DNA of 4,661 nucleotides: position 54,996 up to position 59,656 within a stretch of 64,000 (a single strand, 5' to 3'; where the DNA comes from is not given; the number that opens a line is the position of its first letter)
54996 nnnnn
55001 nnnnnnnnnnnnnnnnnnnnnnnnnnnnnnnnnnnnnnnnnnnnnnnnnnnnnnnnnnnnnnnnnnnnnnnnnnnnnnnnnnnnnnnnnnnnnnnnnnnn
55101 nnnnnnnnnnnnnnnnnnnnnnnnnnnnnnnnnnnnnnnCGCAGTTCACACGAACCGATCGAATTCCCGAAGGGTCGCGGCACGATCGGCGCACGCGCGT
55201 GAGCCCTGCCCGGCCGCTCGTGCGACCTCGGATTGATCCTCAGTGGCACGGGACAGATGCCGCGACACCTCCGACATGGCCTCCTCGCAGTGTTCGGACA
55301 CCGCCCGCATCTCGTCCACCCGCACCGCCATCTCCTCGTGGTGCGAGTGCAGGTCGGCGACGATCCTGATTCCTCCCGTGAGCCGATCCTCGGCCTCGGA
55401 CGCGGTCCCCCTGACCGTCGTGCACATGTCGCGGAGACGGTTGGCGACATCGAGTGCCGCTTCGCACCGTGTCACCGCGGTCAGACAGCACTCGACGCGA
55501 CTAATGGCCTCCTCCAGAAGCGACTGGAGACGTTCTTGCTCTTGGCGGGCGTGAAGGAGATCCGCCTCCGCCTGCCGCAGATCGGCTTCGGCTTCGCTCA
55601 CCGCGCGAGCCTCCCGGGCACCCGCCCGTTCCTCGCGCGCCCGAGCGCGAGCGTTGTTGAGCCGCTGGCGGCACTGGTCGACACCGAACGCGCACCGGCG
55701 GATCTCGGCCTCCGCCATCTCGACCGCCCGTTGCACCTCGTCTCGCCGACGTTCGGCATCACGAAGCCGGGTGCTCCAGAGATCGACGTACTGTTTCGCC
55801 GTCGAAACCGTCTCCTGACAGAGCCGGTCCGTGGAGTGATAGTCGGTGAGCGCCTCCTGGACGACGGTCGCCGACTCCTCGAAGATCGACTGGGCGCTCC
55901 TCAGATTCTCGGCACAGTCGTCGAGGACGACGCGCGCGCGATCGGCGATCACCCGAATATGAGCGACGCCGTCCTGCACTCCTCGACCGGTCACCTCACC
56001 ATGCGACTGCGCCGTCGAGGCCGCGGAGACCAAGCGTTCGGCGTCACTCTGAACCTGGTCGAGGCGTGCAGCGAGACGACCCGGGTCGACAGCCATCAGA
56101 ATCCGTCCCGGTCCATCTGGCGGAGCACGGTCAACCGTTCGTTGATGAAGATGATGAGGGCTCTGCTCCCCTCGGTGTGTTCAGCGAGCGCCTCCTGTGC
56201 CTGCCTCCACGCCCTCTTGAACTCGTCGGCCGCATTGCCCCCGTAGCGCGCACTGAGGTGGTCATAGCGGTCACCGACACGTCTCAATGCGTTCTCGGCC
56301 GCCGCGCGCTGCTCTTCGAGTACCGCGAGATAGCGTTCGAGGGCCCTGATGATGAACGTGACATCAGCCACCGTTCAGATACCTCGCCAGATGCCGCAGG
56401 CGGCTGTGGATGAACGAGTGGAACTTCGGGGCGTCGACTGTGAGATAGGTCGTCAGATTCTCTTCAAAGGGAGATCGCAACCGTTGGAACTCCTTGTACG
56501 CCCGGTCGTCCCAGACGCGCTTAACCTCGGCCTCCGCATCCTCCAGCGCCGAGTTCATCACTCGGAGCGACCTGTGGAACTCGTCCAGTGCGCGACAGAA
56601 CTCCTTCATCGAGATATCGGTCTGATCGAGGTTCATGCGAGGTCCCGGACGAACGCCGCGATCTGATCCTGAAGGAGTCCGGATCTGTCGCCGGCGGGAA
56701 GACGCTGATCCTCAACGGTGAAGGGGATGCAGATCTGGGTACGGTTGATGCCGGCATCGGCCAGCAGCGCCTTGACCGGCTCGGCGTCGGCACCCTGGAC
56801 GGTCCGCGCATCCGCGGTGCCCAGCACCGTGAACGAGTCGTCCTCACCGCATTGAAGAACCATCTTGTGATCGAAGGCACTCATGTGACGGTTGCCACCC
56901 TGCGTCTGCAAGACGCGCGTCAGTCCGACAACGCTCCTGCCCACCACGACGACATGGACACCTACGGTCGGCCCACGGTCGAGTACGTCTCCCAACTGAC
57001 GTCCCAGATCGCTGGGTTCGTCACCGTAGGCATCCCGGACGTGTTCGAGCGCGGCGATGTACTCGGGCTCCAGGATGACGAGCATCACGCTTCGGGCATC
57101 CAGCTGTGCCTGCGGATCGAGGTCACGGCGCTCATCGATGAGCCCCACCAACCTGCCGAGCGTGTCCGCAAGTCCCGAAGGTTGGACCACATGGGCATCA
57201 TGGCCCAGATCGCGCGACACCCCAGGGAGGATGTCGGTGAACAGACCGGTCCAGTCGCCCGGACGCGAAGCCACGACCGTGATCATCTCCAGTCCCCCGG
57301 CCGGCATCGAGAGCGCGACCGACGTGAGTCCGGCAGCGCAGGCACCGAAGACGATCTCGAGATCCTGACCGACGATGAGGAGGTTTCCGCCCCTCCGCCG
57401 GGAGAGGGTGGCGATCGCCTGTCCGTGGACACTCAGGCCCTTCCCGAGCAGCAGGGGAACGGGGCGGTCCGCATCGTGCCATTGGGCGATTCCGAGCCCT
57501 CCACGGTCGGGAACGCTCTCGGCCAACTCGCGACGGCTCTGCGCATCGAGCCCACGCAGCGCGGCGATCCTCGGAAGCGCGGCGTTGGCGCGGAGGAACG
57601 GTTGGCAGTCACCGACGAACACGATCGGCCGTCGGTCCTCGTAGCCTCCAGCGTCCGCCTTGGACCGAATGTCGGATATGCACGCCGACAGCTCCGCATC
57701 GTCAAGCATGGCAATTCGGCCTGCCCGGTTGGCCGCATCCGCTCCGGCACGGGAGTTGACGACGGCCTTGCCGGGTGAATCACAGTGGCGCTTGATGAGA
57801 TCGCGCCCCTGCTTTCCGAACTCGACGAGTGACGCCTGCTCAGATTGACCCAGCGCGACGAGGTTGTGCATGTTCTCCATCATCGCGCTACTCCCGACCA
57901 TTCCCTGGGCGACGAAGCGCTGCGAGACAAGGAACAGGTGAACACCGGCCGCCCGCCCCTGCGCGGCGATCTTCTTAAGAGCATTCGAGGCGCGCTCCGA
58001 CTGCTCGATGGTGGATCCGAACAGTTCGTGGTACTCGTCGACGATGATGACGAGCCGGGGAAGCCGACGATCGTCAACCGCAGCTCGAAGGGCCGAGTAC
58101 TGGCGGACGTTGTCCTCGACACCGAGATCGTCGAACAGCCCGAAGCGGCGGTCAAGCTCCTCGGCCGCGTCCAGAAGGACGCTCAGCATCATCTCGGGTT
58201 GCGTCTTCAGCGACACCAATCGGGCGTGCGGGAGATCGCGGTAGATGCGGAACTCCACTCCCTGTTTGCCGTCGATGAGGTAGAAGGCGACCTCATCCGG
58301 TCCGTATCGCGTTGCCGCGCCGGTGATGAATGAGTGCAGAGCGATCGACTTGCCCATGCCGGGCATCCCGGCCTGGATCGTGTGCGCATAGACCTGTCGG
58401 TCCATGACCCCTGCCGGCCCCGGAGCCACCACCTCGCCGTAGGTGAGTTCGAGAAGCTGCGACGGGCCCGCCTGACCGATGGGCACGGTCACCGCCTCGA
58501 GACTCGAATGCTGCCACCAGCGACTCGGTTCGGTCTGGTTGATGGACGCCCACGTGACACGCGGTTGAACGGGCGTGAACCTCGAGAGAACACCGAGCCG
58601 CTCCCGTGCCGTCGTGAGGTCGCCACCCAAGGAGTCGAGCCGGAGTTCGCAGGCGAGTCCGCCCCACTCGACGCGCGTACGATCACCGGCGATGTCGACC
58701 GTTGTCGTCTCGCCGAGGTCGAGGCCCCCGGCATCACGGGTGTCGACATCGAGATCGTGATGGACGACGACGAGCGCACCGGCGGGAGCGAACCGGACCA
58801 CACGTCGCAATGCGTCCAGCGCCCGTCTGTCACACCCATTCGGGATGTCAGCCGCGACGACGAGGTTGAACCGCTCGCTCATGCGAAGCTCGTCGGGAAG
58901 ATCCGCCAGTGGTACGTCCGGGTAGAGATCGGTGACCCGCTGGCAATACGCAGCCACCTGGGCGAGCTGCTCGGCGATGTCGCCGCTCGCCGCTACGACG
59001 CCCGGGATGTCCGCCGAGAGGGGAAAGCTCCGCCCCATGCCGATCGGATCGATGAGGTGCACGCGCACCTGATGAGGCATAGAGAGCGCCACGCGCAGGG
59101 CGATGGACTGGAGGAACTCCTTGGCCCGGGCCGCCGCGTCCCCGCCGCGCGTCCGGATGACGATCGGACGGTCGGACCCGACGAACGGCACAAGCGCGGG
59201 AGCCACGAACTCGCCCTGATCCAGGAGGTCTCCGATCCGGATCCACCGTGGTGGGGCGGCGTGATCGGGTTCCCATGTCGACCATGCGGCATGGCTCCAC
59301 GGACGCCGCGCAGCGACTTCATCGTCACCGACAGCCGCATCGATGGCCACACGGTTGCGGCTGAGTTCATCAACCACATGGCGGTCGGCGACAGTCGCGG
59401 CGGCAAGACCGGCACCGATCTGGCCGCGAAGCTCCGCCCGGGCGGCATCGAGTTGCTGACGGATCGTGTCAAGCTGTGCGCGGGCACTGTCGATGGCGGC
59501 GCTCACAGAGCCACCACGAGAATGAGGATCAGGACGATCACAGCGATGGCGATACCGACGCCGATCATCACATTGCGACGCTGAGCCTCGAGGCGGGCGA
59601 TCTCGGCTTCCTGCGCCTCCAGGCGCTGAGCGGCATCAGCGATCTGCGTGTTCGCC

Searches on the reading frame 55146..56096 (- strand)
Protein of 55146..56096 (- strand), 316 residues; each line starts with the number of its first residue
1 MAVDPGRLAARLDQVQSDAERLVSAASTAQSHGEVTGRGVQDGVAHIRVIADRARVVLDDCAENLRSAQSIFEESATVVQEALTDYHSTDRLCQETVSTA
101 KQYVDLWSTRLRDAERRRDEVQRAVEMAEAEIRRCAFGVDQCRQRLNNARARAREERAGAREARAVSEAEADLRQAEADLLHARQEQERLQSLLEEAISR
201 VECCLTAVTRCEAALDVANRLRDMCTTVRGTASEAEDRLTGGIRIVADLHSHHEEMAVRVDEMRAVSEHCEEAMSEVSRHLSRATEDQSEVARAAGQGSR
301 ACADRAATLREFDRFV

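Call 97: search_protein_families(library=pfam, proteins=[window:55146-56096:-], max_evalue=0.001)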
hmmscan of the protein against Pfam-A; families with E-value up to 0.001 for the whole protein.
window:55146-56096:- (316 aa): 1 family
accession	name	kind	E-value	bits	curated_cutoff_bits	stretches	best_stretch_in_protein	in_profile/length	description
PF03114.23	BAR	-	0.0004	20.5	28.5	0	139-210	152-212/234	BAR domain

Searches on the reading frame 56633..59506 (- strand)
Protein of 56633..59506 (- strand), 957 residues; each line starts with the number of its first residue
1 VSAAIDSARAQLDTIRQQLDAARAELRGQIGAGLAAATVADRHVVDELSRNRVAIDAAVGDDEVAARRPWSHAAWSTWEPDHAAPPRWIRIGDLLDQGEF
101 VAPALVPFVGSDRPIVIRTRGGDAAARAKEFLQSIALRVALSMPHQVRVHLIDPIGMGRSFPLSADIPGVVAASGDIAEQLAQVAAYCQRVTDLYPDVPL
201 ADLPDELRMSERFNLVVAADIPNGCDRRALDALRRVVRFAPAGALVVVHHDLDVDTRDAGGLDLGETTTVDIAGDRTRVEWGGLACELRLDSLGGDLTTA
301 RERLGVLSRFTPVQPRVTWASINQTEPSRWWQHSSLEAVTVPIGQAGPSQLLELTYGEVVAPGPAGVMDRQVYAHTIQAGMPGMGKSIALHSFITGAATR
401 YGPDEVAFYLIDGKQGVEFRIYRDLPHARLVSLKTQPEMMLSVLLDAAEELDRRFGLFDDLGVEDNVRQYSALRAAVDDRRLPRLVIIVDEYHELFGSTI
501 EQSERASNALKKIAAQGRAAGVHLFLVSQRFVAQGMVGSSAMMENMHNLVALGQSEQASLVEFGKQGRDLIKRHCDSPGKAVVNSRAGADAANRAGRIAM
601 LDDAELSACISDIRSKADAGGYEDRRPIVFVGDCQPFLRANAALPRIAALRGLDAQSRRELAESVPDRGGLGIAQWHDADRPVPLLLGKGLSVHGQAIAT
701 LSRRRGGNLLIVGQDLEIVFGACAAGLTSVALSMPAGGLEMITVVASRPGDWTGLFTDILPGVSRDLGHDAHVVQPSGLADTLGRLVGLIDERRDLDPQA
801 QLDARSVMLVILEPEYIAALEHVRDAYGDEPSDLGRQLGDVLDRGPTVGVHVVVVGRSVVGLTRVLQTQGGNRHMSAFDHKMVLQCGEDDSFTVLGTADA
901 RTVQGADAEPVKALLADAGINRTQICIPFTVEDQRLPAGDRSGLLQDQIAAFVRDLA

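Call 97: search_protein_families(library=pfam, proteins=[window:56633-59506:-], max_evalue=0.001)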
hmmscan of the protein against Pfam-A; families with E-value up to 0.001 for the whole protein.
window:56633-59506:- (957 aa): 2 families
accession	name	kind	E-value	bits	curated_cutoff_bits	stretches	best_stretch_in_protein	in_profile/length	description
PF01580.24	FtsK_SpoIIIE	-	7.6e-32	111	24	1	365-531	30-219/221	FtsK/SpoIIIE family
PF13401.12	AAA_22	-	0.00057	20.6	27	0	380-529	12-123/130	AAA domain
